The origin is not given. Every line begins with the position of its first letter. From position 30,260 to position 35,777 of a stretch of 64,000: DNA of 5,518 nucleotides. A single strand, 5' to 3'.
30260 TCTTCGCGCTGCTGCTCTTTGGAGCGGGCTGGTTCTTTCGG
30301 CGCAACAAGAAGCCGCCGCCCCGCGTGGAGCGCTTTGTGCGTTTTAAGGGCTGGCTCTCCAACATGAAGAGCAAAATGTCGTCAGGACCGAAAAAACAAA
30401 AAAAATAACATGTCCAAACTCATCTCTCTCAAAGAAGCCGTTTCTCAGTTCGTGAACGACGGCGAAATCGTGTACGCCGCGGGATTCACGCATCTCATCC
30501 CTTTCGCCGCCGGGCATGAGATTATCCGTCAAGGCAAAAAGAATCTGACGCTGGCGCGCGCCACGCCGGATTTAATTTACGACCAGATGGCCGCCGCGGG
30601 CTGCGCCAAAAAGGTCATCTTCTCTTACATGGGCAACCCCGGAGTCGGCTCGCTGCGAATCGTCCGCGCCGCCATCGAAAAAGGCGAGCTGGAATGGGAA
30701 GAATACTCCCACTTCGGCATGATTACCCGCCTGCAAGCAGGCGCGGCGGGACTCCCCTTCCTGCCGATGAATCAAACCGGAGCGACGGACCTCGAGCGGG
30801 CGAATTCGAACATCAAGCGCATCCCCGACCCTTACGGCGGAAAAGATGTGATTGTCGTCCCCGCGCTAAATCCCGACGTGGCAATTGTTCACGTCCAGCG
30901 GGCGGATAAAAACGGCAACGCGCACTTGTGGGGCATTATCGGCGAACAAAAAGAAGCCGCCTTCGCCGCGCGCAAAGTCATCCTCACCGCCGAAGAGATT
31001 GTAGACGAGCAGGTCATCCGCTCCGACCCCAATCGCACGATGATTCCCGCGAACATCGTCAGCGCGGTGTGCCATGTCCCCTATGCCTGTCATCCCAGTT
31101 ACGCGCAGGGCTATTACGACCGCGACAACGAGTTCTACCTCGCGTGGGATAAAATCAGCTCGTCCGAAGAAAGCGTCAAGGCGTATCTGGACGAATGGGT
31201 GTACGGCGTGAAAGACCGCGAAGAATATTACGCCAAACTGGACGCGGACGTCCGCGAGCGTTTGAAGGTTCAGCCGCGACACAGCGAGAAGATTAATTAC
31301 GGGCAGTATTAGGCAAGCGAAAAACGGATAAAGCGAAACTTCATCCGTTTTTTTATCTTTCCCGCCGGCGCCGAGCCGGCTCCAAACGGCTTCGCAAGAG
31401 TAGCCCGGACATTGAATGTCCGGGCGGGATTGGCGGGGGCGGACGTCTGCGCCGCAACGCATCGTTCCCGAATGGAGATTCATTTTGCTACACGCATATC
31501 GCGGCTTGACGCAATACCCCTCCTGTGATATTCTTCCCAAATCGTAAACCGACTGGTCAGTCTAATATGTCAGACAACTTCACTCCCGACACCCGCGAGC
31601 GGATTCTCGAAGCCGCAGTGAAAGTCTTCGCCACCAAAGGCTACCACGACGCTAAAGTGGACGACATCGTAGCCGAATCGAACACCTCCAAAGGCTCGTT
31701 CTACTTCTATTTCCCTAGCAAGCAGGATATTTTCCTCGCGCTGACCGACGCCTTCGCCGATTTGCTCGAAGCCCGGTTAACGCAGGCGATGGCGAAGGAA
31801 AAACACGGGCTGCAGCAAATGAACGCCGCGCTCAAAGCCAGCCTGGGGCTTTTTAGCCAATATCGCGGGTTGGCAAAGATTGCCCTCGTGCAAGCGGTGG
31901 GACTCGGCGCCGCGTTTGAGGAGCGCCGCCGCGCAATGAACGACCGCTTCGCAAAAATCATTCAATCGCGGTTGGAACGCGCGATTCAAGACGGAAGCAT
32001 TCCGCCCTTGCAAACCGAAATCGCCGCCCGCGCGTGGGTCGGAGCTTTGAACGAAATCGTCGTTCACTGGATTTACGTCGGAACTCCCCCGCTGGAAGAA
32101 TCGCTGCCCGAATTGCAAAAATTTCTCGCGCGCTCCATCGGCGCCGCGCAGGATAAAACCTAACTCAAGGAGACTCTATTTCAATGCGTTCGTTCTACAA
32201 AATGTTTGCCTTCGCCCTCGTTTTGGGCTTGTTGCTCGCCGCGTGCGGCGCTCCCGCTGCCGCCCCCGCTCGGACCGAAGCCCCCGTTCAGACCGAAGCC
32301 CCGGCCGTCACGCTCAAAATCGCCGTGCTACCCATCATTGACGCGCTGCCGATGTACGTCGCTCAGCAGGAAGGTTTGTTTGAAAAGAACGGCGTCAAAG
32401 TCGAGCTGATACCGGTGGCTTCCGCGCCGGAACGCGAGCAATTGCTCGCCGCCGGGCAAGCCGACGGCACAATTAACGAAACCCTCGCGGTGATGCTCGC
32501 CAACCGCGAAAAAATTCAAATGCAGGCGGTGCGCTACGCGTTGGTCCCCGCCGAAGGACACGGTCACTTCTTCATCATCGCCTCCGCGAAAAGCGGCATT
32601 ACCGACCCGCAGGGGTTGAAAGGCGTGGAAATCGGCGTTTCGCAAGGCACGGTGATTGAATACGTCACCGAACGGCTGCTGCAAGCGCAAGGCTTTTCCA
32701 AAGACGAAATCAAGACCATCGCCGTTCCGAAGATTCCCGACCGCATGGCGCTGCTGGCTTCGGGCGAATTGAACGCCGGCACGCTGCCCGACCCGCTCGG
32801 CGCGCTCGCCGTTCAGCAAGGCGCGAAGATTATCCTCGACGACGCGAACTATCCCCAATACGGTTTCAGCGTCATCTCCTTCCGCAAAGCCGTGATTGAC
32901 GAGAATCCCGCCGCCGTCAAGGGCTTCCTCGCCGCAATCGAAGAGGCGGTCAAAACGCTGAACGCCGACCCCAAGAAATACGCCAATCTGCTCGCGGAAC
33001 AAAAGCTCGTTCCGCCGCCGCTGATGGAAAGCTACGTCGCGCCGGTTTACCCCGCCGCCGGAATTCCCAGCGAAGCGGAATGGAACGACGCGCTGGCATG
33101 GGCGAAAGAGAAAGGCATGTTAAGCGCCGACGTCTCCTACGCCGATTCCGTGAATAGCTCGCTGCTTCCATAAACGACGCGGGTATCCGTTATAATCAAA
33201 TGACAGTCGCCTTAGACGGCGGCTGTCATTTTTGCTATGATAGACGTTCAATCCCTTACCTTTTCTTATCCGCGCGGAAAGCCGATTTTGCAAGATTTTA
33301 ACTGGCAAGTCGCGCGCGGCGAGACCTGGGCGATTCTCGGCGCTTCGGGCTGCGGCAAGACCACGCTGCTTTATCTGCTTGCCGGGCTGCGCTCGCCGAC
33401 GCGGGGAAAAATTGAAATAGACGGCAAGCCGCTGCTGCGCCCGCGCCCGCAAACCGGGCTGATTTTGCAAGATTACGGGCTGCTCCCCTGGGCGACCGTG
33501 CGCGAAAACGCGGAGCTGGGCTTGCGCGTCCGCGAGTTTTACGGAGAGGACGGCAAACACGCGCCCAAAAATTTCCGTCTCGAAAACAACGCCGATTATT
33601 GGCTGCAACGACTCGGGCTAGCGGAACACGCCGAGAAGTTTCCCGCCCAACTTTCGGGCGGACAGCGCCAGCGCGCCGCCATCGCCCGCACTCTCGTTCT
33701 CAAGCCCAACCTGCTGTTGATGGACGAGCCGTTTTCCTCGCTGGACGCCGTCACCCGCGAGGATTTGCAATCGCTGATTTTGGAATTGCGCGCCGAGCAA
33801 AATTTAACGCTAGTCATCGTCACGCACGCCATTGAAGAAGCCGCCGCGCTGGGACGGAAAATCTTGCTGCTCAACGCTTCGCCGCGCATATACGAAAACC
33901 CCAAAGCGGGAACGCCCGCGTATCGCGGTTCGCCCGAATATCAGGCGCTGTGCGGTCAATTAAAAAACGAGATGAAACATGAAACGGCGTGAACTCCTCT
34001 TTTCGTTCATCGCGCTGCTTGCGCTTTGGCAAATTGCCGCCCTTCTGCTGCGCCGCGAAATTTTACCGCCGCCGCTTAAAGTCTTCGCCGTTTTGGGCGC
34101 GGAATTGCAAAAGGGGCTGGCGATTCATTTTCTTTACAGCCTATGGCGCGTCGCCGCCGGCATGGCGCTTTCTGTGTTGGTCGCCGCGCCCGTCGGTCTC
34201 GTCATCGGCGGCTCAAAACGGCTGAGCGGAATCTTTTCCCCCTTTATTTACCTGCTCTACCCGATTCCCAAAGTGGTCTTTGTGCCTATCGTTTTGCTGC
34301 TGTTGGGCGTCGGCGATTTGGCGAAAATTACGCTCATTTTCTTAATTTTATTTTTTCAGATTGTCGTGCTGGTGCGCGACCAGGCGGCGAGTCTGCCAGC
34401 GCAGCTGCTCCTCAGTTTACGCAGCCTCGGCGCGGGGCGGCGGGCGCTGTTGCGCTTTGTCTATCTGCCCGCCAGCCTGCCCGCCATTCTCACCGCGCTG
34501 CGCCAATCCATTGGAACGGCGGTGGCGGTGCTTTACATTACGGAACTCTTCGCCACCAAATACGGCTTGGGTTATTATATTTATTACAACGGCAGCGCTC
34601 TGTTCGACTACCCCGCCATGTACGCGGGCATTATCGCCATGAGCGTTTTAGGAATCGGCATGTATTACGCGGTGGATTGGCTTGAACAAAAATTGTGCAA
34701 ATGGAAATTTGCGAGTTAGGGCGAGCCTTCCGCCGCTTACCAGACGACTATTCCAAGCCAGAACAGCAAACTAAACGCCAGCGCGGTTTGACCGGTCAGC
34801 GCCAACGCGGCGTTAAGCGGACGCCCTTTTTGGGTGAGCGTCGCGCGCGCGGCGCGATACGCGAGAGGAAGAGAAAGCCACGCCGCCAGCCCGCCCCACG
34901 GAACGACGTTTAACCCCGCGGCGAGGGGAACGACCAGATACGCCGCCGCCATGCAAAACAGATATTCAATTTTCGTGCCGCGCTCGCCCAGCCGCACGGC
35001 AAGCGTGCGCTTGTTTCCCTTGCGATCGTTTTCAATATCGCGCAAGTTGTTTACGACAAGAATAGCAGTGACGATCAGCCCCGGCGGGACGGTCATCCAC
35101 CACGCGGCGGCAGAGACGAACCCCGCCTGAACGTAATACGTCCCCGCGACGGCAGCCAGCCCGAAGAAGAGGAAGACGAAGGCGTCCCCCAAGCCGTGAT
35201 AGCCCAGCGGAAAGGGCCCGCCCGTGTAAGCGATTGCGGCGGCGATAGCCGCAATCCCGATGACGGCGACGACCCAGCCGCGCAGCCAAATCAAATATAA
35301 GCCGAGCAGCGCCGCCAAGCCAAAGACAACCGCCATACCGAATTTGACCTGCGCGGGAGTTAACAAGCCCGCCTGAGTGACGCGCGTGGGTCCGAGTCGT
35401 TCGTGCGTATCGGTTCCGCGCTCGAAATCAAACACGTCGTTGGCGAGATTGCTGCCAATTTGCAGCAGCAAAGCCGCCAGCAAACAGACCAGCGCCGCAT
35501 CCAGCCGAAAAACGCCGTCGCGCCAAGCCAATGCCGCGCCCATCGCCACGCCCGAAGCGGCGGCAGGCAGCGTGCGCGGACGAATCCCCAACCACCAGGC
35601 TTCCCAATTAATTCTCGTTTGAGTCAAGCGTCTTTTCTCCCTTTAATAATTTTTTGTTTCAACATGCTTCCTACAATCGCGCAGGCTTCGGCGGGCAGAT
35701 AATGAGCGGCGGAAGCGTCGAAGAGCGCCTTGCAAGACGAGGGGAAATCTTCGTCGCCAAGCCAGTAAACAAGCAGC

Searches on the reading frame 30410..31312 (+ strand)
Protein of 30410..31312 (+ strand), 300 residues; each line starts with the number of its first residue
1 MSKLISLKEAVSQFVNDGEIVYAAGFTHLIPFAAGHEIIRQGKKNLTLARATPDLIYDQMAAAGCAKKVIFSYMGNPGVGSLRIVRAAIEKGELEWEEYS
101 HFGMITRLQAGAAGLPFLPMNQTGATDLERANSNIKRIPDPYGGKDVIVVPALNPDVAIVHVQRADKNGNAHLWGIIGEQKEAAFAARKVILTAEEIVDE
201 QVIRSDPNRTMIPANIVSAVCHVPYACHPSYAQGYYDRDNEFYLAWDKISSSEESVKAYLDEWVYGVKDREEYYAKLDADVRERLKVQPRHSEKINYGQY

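Call 26: search_protein_families(library=ncbifam, proteins=[window:30410-31312:+], max_evalue=0.00001)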
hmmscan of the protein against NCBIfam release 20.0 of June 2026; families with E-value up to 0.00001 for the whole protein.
window:30410-31312:+ (300 aa): 2 families
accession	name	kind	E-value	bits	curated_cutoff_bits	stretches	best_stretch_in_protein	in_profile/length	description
TIGR02429.1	pcaI_scoA_fam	subfamily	1.4e-09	37.6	128.5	1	6-222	8-218/222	3-oxoacid CoA-transferase subunit A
NF007394.0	PRK09920.1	equivalog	6.4e-08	32.5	315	1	2-220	3-213/219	acetate CoA-transferase subunit alpha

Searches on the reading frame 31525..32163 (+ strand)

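Call 26: search_protein_families(library=ncbifam, proteins=[window:31525-32163:+], max_evalue=0.00001)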
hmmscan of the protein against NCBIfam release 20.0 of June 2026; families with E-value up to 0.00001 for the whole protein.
window:31525-32163:+ (212 aa): 19 families
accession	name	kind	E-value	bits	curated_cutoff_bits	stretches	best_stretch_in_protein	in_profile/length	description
NF041196.1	ScbR_bind_reg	equivalog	7.8e-19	68.6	150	1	22-203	6-187/191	ScbR family autoregulator-binding transcription factor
NF053878.1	FATransRegFadRBac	equivalog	6.2e-18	65.3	200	1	25-202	6-185/190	fatty acid metabolism transcriptional regulator FadR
NF051457.1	acryl_TF_AcuR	equivalog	8.3e-15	54.6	247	1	10-173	5-175/204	acrylate utilization transcriptional regulator AcuR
NF053731.1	TransRegFasRMycb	equivalog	2.2e-13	50.5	330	1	23-184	12-170/199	HTH-type transcriptional activator FasR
TIGR03613.1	RutR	equivalog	8.2e-11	42.1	368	1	23-113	9-98/202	pyrimidine utilization regulatory protein R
TIGR03384.1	betaine_BetI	equivalog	2.6e-10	40.3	201.3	1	23-109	9-95/189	choline-binding transcriptional repressor BetI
TIGR03968.1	mycofact_TetR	equivalog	5.2e-09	36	224.9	1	22-107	9-89/190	mycofactocin system transcriptional regulator MftR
NF051852.1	efflux_TF_MtrR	exception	7.4e-09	35.7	280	1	22-106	10-95/205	multidrug efflux system transcriptional repressor MtrR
NF011584.0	PRK15008.1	equivalog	1.3e-08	35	230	1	23-104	19-99/212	HTH-type transcriptional regulator RutR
NF058643.1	TranRegCurRPseudo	equivalog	1.4e-08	34.7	300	1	21-92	6-77/193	TetR family transcriptional repressor CurR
NF007949.0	PRK10668.1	equivalog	1.6e-08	34.3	271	1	22-184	11-180/216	multidrug efflux transporter transcriptional repressor AcrR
NF007015.0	PRK09480.1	equivalog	2.3e-08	33.8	120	1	21-166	9-156/197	nucleoid occlusion factor SlmA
NF037937.1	septum_RefZ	equivalog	3.1e-08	33.7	180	1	24-103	1-82/195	forespore capture DNA-binding protein RefZ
NF007430.0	PRK09975.1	equivalog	4.3e-08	32.5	274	1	22-110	11-100/220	acrEF/envCD operon transcriptional regulator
NF050111.1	TransRegSACE7040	equivalog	1.2e-07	31.8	250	1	23-106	2-85/186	SACE_7040 family transcriptional regulator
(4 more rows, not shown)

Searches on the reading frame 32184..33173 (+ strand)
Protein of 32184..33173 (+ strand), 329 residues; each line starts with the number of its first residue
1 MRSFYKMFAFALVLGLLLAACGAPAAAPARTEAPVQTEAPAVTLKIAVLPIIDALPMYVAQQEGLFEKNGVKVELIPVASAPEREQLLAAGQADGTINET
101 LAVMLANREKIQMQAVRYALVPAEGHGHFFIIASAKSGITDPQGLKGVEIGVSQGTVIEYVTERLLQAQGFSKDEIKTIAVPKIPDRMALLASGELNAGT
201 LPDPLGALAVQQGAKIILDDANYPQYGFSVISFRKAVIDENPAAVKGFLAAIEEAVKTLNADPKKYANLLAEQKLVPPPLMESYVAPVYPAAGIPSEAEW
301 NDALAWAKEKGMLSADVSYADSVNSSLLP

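Call 59: search_protein_families(library=pfam, proteins=[window:32184-33173:+], max_evalue=0.00001)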
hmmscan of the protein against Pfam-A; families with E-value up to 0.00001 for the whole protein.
window:32184-33173:+ (329 aa): 4 families
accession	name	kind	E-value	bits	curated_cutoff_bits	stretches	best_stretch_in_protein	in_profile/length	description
PF09084.16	NMT1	-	9.3e-23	81.7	20.5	1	55-265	5-215/216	NMT1/THI5 like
PF13379.11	NMT1_2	-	1.2e-22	81.4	24.7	1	39-264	3-242/252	NMT1-like family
PF03180.19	Lipoprotein_9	-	1.6e-06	27.9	27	1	44-209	1-162/236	NlpA lipoprotein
PF12974.12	Phosphonate-bd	-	2.1e-06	27.7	27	1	65-255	23-219/242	ABC transporter, phosphonate, periplasmic substrate-binding protein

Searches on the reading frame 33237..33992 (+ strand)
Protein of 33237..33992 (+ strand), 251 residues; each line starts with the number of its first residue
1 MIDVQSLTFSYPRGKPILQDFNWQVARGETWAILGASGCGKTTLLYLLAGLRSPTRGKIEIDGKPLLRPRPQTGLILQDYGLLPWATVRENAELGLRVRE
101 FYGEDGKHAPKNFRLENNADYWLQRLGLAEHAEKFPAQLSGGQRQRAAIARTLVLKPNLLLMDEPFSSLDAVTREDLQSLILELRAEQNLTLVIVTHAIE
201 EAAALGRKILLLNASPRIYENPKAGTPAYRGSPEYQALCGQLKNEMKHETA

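Call 59: search_protein_families(library=pfam, proteins=[window:33237-33992:+], max_evalue=0.00001)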
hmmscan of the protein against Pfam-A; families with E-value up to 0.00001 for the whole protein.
window:33237-33992:+ (251 aa): 1 family
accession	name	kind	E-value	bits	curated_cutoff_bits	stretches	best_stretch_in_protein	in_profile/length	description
PF00005.33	ABC_tran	-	2.1e-34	119.5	25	1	18-166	1-136/137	ABC transporter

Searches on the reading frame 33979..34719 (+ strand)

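Call 59: search_protein_families(library=pfam, proteins=[window:33979-34719:+], max_evalue=0.00001)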
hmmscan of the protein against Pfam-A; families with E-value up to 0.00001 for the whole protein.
window:33979-34719:+ (246 aa): 1 family
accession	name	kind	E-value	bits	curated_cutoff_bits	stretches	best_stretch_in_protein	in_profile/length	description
PF00528.27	BPD_transp_1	-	3.5e-19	69.7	26.4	1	70-239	2-182/184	Binding-protein-dependent transport system inner membrane component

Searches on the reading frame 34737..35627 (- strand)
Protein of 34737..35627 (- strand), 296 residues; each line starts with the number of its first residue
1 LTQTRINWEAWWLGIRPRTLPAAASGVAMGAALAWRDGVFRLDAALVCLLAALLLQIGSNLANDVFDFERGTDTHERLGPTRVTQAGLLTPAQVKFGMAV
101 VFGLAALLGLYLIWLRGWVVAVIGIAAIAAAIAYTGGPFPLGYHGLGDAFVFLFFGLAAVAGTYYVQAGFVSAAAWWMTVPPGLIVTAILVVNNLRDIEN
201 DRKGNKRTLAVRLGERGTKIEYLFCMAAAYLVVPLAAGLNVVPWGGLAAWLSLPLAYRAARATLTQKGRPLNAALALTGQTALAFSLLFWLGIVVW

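Call 59: search_protein_families(library=pfam, proteins=[window:34737-35627:-], max_evalue=0.00001)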
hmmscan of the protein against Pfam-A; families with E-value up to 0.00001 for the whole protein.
window:34737-35627:- (296 aa): 1 family
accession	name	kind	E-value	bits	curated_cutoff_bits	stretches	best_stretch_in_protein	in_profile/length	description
PF01040.23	UbiA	-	1e-38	133.5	34.2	1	28-270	5-240/250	UbiA prenyltransferase family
